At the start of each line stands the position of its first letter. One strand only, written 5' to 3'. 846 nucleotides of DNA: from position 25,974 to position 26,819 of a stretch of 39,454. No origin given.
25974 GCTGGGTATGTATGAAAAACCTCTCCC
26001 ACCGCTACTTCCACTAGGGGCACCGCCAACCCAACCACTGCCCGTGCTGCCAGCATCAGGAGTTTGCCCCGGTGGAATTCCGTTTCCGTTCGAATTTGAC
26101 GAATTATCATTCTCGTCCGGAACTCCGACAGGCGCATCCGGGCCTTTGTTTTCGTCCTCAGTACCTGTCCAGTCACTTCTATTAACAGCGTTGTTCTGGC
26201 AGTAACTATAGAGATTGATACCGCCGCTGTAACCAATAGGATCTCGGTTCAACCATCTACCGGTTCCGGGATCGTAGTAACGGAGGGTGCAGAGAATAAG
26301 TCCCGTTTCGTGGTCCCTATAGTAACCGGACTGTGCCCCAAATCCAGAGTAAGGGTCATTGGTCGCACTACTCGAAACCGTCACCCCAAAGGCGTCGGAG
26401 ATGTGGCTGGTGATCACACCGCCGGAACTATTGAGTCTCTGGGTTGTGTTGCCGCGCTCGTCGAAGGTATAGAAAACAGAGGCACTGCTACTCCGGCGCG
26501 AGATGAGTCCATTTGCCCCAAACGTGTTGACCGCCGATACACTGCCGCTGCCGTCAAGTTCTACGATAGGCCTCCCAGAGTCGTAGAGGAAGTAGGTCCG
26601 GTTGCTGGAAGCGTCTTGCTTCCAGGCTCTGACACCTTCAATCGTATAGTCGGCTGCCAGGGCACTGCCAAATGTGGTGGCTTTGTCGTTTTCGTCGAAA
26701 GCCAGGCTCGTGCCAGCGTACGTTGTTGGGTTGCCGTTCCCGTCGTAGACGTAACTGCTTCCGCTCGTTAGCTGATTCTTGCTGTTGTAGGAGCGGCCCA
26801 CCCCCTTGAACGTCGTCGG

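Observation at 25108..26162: RHS-2 has an atypical core terminus, a ~85-aa Gly/Ser/Pro/Asn linker and an unassigned ~95-aa toxin tip with an ATGA-coupled immunity gene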

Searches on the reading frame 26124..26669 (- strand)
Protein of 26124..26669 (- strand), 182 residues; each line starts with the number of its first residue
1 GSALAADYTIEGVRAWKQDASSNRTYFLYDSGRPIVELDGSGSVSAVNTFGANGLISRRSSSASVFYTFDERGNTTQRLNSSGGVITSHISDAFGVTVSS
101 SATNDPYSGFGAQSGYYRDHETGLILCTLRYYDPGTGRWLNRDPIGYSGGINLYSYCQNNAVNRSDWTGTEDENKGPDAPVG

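Call 54: find_homologous_proteins(query=window:26124-26669:-, max_evalue=1e-10)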
Query seq(182 aa) (182 aa): 85 proteins with E <= 1e-10 among 300 candidates.
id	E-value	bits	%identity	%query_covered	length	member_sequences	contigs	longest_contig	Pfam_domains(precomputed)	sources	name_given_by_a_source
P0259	8.7e-56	207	68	80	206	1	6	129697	-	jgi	jgi:hypothetical protein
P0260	2.5e-54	202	57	96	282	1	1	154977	-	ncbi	-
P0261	8.8e-54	200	57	94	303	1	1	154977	-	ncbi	-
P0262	1.6e-53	199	58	97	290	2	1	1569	-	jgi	-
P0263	4.8e-53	198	58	96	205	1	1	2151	-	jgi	jgi:RHS repeat-associated protein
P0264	1.6e-52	196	59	93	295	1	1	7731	-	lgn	-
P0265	1.5e-51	193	58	91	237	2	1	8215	-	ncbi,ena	-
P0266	3.9e-51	191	56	93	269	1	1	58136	PF25023.2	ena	-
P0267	7.1e-51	191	52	91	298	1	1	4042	PF05593.20,PF25023.2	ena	-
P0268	3.7e-50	188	46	94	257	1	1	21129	-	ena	-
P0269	5.4e-50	188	57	95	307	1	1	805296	PF05593.20,PF25023.2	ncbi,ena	-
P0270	1.4e-49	186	56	93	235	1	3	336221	-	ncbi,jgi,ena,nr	ncbi:MAG TPA: RHS repeat-associated core domain-containing protein [Pyrinomonadaceae bacterium]|nr:R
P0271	2.1e-48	183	55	88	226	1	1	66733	-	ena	-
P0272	3.4e-48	182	55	95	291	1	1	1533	-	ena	-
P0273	1.0e-47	180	59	87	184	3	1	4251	-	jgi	-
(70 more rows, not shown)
